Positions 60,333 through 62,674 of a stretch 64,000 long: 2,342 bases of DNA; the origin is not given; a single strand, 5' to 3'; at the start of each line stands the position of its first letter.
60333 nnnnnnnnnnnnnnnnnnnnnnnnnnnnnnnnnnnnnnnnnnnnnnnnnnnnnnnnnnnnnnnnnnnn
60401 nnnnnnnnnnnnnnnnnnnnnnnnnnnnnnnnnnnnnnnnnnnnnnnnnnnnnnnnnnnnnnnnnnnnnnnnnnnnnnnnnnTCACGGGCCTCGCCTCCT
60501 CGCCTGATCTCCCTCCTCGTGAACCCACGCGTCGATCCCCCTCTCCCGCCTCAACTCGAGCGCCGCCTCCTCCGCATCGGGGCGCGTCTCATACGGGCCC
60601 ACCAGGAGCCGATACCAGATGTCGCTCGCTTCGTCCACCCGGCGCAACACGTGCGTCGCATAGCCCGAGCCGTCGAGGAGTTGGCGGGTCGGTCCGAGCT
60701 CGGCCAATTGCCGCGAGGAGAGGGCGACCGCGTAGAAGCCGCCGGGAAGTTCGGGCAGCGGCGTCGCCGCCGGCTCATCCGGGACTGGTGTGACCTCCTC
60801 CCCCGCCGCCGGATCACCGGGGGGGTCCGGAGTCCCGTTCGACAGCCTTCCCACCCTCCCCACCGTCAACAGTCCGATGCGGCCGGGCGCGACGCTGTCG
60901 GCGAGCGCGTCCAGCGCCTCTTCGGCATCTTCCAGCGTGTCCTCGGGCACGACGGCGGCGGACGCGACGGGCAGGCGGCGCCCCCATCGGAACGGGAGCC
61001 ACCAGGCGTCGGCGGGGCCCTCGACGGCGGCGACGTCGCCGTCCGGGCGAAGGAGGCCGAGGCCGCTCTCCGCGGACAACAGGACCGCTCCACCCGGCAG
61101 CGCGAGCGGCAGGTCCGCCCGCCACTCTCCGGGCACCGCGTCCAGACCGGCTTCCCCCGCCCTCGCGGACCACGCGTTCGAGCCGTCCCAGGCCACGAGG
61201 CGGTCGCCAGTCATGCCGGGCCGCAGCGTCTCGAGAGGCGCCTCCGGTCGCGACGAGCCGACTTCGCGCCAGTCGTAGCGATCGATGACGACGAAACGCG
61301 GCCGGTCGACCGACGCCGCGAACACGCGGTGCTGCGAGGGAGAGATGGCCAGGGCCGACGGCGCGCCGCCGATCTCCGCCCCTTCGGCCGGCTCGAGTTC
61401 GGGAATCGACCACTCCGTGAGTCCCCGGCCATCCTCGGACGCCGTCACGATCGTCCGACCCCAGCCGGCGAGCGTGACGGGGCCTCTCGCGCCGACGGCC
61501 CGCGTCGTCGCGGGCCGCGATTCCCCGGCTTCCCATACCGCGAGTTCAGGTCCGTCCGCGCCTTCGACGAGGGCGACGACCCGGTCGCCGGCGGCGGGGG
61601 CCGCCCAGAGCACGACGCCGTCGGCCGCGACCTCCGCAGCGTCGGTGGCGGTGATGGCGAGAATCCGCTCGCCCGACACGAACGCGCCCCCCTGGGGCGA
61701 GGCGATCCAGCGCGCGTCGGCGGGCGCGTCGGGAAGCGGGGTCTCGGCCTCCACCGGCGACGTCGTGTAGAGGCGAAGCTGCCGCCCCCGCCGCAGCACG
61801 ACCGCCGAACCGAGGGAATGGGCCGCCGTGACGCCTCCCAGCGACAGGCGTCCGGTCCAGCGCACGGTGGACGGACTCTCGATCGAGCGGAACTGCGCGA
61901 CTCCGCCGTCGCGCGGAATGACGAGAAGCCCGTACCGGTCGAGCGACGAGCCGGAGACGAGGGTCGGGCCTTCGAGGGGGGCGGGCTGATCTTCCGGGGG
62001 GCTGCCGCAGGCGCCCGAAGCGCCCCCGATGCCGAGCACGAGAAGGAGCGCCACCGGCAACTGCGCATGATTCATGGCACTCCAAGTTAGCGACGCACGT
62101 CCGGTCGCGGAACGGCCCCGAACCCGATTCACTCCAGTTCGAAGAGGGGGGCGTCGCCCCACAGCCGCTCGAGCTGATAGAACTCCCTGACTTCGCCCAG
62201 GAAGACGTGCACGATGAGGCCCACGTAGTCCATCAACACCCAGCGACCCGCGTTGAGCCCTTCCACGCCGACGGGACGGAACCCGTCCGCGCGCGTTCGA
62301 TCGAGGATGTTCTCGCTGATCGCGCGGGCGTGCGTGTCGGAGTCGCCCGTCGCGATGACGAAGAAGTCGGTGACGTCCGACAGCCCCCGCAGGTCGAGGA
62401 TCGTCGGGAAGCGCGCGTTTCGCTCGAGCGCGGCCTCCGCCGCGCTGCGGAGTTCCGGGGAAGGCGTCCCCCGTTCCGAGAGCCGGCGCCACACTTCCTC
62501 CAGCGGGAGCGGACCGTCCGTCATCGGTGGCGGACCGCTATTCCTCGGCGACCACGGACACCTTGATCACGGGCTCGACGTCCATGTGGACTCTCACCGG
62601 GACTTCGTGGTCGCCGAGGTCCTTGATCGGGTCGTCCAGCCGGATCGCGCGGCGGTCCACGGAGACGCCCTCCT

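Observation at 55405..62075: Candidate novel module: two SPOR-domain envelope proteins translationally coupled to smc, one with a catalytically dead ParA/MinD/BY-kinase-like cytoplasmic domain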

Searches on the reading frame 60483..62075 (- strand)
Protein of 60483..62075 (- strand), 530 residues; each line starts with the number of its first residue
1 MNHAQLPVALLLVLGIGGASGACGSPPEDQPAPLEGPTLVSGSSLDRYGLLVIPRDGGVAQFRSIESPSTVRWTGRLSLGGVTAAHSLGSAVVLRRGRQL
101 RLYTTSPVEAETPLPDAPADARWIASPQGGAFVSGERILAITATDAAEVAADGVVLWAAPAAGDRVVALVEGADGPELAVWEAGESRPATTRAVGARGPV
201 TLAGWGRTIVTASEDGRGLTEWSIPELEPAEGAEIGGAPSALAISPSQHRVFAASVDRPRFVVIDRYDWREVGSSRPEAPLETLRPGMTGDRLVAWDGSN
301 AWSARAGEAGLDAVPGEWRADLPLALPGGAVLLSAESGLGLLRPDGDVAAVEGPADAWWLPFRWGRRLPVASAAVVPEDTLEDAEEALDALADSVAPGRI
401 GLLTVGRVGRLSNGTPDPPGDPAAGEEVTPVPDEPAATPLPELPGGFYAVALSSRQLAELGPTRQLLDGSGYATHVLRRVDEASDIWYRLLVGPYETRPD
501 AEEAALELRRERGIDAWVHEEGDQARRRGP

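Call 3: search_protein_families(library=pfam, proteins=[window:60483-62075:-], max_evalue=0.1)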
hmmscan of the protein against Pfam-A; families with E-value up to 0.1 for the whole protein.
window:60483-62075:- (530 aa): 1 family
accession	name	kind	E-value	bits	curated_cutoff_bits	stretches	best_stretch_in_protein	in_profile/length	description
PF05036.18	SPOR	-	1.4e-08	35.4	21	1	444-518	2-74/76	SPOR domain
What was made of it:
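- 60513..60746 (-): Gene A SPOR domain (residues 444-521). Pfam PF05036 E 1.4e-8, 35.4 bits against a cut-off of 21 (call 3).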

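Call 6: search_protein_families(library=ncbifam, proteins=[window:60483-62075:-], max_evalue=1)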
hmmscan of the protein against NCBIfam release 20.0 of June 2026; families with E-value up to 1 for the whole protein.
window:60483-62075:- (530 aa): 0 families

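Call 68: find_homologous_proteins(query=A4, max_evalue=0.00001)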
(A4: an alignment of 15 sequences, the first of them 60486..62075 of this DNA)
Query A4 (15 sequences) (530 aa, profile of the alignment): 74 proteins with E <= 0.00001 among 8000 candidates.
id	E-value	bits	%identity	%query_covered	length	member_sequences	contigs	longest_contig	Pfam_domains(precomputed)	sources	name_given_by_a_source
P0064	3.8e-250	849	86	99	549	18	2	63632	PF05036.19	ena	-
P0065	1.3e-248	844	82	95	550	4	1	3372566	PF05036.19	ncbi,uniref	ncbi:SPOR domain-containing protein [Candidatus Palauibacter sp.]|uniref:SPOR domain-containing prot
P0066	6.7e-246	835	94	100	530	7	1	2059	PF05036.19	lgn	-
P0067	1.5e-244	831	80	99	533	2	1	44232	PF05036.19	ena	-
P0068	3.7e-244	829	80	98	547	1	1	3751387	PF05036.19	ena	-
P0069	4.2e-244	829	80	97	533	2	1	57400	PF05036.19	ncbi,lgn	-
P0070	6.1e-244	829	87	96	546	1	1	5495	PF05036.19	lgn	-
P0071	1.1e-243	828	86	95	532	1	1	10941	PF05036.19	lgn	-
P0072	4.0e-241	819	91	96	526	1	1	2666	PF05036.19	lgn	-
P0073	9.5e-235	798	82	100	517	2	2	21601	PF05036.19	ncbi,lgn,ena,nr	ncbi:MAG: SPOR domain-containing protein [Gemmatimonadales bacterium]|nr:SPOR domain-containing prot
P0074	6.1e-234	796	83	100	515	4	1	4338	PF05036.19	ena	-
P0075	1.3e-233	795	83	100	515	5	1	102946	PF05036.19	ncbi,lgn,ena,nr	ncbi:MAG: SPOR domain-containing protein [Gemmatimonadetes bacterium]|nr:SPOR domain-containing prot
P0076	1.2e-231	788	85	100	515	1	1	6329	PF05036.19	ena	-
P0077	2.4e-231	787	77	96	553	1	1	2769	PF05036.19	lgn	-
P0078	1.6e-230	784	85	99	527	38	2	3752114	PF05036.19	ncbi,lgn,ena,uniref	ncbi:SPOR domain-containing protein [Candidatus Palauibacter sp.]|uniref:SPOR domain-containing prot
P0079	6.3e-230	782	81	100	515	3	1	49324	PF05036.19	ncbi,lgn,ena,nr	ncbi:MAG: SPOR domain-containing protein [Gemmatimonadales bacterium]|nr:SPOR domain-containing prot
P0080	6.9e-230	782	82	99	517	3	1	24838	PF05036.19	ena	-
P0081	2.9e-229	780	82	100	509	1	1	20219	PF05036.19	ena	-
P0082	6.0e-228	776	67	98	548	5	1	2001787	PF05036.19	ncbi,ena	-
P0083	1.4e-226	771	83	100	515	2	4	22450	PF05036.19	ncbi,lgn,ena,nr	ncbi:MAG: SPOR domain-containing protein [Gemmatimonadales bacterium]|nr:SPOR domain-containing prot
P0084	5.2e-221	753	53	96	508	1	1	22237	PF05036.19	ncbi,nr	ncbi:MAG: SPOR domain-containing protein [Gemmatimonadetes bacterium]|nr:SPOR domain-containing prot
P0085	3.0e-218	744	52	94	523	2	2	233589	PF05036.19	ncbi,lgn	-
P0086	1.1e-216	739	65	99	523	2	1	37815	PF05036.19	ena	-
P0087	2.7e-216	737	66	99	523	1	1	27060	PF05036.19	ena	-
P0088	1.2e-215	735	43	95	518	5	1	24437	PF05036.19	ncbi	-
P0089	2.2e-215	734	67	97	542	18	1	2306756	PF05036.19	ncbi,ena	-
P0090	2.4e-213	728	51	94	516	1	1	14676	PF05036.19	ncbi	-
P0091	2.5e-211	721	42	94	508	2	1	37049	PF05036.19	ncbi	ncbi:MAG: SPOR domain-containing protein [Gemmatimonadota bacterium]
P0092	6.2e-207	707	65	99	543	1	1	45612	PF05036.19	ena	-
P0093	8.9e-207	706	56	96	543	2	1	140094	PF05036.19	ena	-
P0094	3.2e-206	704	42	94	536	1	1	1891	PF05036.19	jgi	-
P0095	5.3e-205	700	46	95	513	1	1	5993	PF05036.19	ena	-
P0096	1.4e-204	699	53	95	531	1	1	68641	PF05036.19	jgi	-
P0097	2.4e-204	698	63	97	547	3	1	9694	PF05036.19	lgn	-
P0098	6.9e-204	696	46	96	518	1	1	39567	PF05036.19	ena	-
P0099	1.3e-202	692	56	98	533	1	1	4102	PF05036.19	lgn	-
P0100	1.6e-202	692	61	99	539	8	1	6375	PF05036.19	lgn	-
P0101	4.6e-190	651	45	97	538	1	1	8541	PF05036.19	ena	-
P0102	2.5e-186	639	50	94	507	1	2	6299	PF05036.19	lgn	-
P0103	1.5e-184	633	44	95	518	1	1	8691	PF05036.19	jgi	-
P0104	4.4e-184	631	82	75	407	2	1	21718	PF05036.19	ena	-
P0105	4.9e-183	628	51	96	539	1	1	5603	PF05036.19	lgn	-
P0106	5.2e-183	628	48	95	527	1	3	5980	PF05036.19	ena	-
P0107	1.6e-182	626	47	97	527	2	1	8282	PF05036.19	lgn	-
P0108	3.1e-182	625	47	97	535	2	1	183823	PF05036.19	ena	-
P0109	3.6e-182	625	47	97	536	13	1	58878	PF05036.19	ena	-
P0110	1.1e-176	607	60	89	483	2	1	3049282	PF05036.19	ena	-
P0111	2.3e-174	599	44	94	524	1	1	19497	PF05036.19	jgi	-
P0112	1.5e-170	586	43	95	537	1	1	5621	PF05036.19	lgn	-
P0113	4.1e-168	578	45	97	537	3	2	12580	PF05036.19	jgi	-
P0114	1.0e-166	574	43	96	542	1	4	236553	PF05036.19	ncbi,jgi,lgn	-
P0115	3.2e-166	572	44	95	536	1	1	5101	PF05036.19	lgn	-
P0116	5.0e-166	572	44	95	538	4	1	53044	PF05036.19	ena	-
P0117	2.4e-165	569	45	87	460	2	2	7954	PF05036.19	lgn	-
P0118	3.3e-165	569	44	96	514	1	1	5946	PF05036.19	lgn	-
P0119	8.0e-164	564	45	96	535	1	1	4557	PF05036.19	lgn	-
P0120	9.1e-126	439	35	96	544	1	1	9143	PF05036.19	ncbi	ncbi:MAG: SPOR domain-containing protein [Gemmatimonadota bacterium]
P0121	1.8e-124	434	36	92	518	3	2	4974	PF05036.19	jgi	jgi:cell division septation protein DedD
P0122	9.2e-116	406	35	89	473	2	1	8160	PF05036.19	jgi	jgi:hypothetical protein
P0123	4.5e-113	397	35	98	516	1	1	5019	PF05036.19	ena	-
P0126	2.1e-98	348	34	95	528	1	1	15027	PF05036.19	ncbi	-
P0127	1.0e-95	340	31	92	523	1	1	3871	PF05036.19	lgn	-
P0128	6.4e-94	334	33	94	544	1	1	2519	PF05036.19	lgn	-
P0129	8.1e-94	333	32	93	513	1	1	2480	PF05036.19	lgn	-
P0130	3.0e-93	331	32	95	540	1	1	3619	PF05036.19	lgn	-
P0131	4.4e-93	331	31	93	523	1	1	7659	PF05036.19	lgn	-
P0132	3.7e-92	328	31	92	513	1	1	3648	PF05036.19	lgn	-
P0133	6.2e-92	327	30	92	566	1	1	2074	PF05036.19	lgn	-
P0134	1.5e-91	326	31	95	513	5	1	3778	PF05036.19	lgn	-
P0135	3.2e-91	325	30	96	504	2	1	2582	PF05036.19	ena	-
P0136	1.5e-90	323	31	95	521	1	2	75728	PF05036.19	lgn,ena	-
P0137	6.3e-86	307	32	91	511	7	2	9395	PF05036.19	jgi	-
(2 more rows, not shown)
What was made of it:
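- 60483..62075 (-): Gene A: lipoprotein with a 7-bladed beta-propeller, a disordered linker and one SPOR domain (530 aa). The family has 74 homologues, and every one that carries a source name is labelled Gemmatimonadota/Gemmatimonadales/Palauibacter (call 68).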

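Call 79: predict_structure(alignment_id=A5)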
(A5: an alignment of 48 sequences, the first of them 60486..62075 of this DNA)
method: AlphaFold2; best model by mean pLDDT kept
length: 530 residues; sequences in the alignment: 48
mean_pLDDT: 82.9   pTM: 0.65
mean pLDDT of the five models: 82.9, 82.2, 82.1, 81.8, 81.4
residues with pLDDT >= 90: 375; 70-90: 29; 50-70: 27; < 50: 99
segments of 3 or more residues with pLDDT < 50: 1-3, 5-8, 14-27, 29-40, 368-378, 394-436, 525-530
pLDDT, mean of each block of 10 residues (from residue 1): 45 47 44 42 73 98 96 96 97 98 93 97 96 98 97 98 97 97 97 96 97 96 98 95 94 95 95 94 94 96 89 96 95 97 96 97 70 44 56 40 29 36 38 51 92 94 90 94 93 96 95 93 53
secondary structure, 60 per line:
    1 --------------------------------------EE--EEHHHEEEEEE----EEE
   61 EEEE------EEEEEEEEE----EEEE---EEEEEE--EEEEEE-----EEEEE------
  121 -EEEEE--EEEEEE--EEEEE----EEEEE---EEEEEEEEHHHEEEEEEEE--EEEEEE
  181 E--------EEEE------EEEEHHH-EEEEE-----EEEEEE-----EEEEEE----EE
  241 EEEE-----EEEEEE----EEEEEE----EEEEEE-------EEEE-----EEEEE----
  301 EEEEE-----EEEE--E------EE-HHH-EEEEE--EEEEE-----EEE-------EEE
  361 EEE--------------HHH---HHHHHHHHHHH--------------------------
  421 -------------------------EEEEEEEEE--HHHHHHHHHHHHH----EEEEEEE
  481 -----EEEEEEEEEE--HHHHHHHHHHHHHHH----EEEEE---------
elements in order: E48-53 E58-64 E71-79 E84-87 E91-96 E99-104 E110-114 E122-126 E129-134 E137-141 E146-150 E154-161 E165-172 E175-181 E190-193 E200-203 E208-212 E218-223 E229-234 E239-244 E250-255 E260-265 E270-275 E283-286 E292-296 E301-305 E311-314 E331-335 E338-342 E348-350 E358-363 H384-394 E446-454 H457-469 E474-480 E486-495 H498-512 E517-521
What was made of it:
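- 60483..62075 (-): The AF2 model has pLDDT 82.9, with residues 45-365 all-beta at pLDDT above 94 (call 79).
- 60513..60746 (-): The model shows a beta-alpha-beta-beta-alpha-beta fold (call 79).
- On SPOR-domain proteins (PF05036): A's model shows the beta-alpha-beta-beta-alpha-beta fold (call 79).
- A's SPOR fold is seen in the model (call 79).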

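Call 82: fold_search(model_id=the predicted structure, library=pdb)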
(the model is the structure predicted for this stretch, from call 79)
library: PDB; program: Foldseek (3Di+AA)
matches with E <= 10: 1823; with E <= 0.001: 1179
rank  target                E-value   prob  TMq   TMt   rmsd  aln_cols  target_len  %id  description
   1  8afq_A                1.2e-11  1.00  0.39  0.59   5.9       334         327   15  Tube assembly of Atg18-PR72AA (released 2023-11-01)
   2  9n6z_LO               3.7e-11  1.00  0.29  0.20  21.0       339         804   16  SSU processome maturation and disassembly, State D (released 2025-11-05)
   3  8afw_A                4.1e-11  1.00  0.39  0.59   6.0       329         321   14  Tube assembly of Atg18-WT (released 2023-11-01)
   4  8afy_B                4.8e-11  1.00  0.38  0.58   6.0       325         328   14  Subtomogram average of membrane-bound Atg18 oligomers (released 2023-11-01)
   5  9jcq_B                5.9e-11  1.00  0.33  0.48   8.1       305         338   14  Cryo-EM structure of the proton-sensing GPCR (GPR4)-Gs protein complex at pH 7.4 (released 2025-07-09)
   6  5ltd_B                6.6e-11  1.00  0.38  0.60   6.6       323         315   15  Phosphate-bound Pichia angusta Atg18 (released 2017-09-20)
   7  5ltd_A                7.3e-11  1.00  0.38  0.59   6.5       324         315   15  Phosphate-bound Pichia angusta Atg18 (released 2017-09-20)
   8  8itf_B                8.5e-11  1.00  0.35  0.52   7.5       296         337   15  Cryo-EM structure of the DMCHA-bound mTAAR9-Gs complex (released 2023-05-31)
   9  8x8n_B                8.9e-11  1.00  0.35  0.52   8.0       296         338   14  Cryo-EM structure of the octreotide-bound Somatostatin receptor 5-Gi protein complex (released 2024-06-12)
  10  1l0q_A                9.4e-11  1.00  0.35  0.46   6.9       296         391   15  Tandem YVTN beta-propeller and PKD domains from an archaeal surface layer protein (released 2002-11-06)
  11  9ode_B                9.4e-11  1.00  0.34  0.51   8.0       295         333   16  Structure of the MOR/Gi/Lofentanil Complex, Nucleotide Free (released 2026-03-04)
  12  8gdz_B                1.2e-10  1.00  0.33  0.49   7.4       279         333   14  CryoEM structure of beta-2-adrenergic receptor in complex with nucleotide-free Gs heterotrimer (#1 of 20) (released 2024-03-06)
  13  8afq_C                1.3e-10  1.00  0.38  0.58   6.3       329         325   13  Tube assembly of Atg18-PR72AA (released 2023-11-01)
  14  9l3y_B                1.3e-10  1.00  0.35  0.52   8.9       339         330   13  Cryo-EM structure of the G-protein coupled receptor 1 (GPR1) in complex with chemerin and Gi1 (released 2025-03-12)
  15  8gfv_B                1.3e-10  1.00  0.36  0.54   7.8       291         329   14  CryoEM structure of beta-2-adrenergic receptor in complex with GTP-bound Gs heterotrimer (transition intermediate #1 o (released 2024-03-06)
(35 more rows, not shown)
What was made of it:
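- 60483..62075 (-): Foldseek gives WD40/PROPPIN/YVTN propellers at E about 1e-11 (call 82).
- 60981..61943 (-): Gene A beta-propeller domain (residues 45-365). Calls 79 and 82.
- A is an envelope propeller lipoprotein (calls 79, 82).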

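Call 86: find_encoding_contigs(protein=P0136, flank=9000, max_places=2)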
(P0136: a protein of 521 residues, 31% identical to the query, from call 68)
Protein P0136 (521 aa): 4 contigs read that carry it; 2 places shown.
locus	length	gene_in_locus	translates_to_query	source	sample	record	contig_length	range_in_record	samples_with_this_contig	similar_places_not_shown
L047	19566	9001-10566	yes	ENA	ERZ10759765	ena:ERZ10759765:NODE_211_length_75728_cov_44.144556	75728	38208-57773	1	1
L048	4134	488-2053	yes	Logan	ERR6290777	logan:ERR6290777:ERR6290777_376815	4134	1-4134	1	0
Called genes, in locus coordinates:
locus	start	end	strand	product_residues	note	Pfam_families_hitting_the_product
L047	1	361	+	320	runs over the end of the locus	PF13793:Pribosyltran_N, PF00156:Pribosyltran, PF14572:Pribosyl_synth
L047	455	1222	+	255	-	PF01386:Ribosomal_L25p, PF14693:Ribosomal_TL5_C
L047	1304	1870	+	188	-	PF01195:Pept_tRNA_hydro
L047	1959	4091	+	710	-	PF03030:H_PPase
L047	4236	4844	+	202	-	-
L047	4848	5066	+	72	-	PF01084:Ribosomal_S18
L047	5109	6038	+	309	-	PF09991:DUF2232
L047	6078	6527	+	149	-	PF01281:Ribosomal_L9_N, PF03948:Ribosomal_L9_C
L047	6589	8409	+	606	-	PF02734:Dak2, PF21645:FakA-like_M, PF02645:DegV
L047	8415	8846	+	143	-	PF02410:RsfS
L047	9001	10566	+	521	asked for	PF05036:SPOR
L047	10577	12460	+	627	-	PF05036:SPOR (weak)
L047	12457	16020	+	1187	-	PF02463:SMC_N, PF13175:AAA_15, PF13476:AAA_23, PF06470:SMC_hinge, PF13304:AAA_21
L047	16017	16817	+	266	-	PF23023:Anti-Pycsar_Apyc1, PF00753:Lactamase_B, PF12706:Lactamase_B_2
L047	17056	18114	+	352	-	PF18152:DAHP_snth_FXD, PF00793:DAHP_synth_1, PF03102:NeuB (weak)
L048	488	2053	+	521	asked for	PF05036:SPOR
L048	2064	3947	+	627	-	PF05036:SPOR (weak)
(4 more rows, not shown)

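Call 90: search_protein_families(library=padloc, proteins=[window:60483-62075:-], max_evalue=0.001)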
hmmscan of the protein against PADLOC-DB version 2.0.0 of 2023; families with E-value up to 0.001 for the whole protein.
window:60483-62075:- (530 aa): 0 families

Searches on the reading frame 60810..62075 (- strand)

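Call 10: search_protein_families(library=pfam, proteins=[window:60810-62075:-], max_evalue=10)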
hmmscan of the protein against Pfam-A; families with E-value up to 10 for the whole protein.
window:60810-62075:- (422 aa): 1 family
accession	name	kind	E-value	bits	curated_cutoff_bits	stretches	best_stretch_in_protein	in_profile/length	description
PF03478.24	Beta-prop_KIB1-4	-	0.11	12.4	27.4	1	105-186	43-102/242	KIB1-4 beta-propeller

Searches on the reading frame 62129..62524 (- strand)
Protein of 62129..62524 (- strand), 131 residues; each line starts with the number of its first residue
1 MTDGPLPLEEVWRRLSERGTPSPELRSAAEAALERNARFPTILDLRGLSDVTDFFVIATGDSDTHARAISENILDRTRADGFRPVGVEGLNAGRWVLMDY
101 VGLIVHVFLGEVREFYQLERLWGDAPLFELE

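Call 3: search_protein_families(library=pfam, proteins=[window:62129-62524:-], max_evalue=0.1)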
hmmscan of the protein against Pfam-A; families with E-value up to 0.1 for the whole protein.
window:62129-62524:- (131 aa): 1 family
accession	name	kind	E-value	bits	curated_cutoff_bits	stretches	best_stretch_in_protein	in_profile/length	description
PF02410.21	RsfS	-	1.3e-27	96.4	21.6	1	28-122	3-98/98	Ribosomal silencing factor during starvation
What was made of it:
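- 62129..62524 (-): rsfS (ribosomal silencing factor), the upstream neighbour. A 53-nt gap separates it from gene A. Pfam RsfS E 1.3e-27 (call 3).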
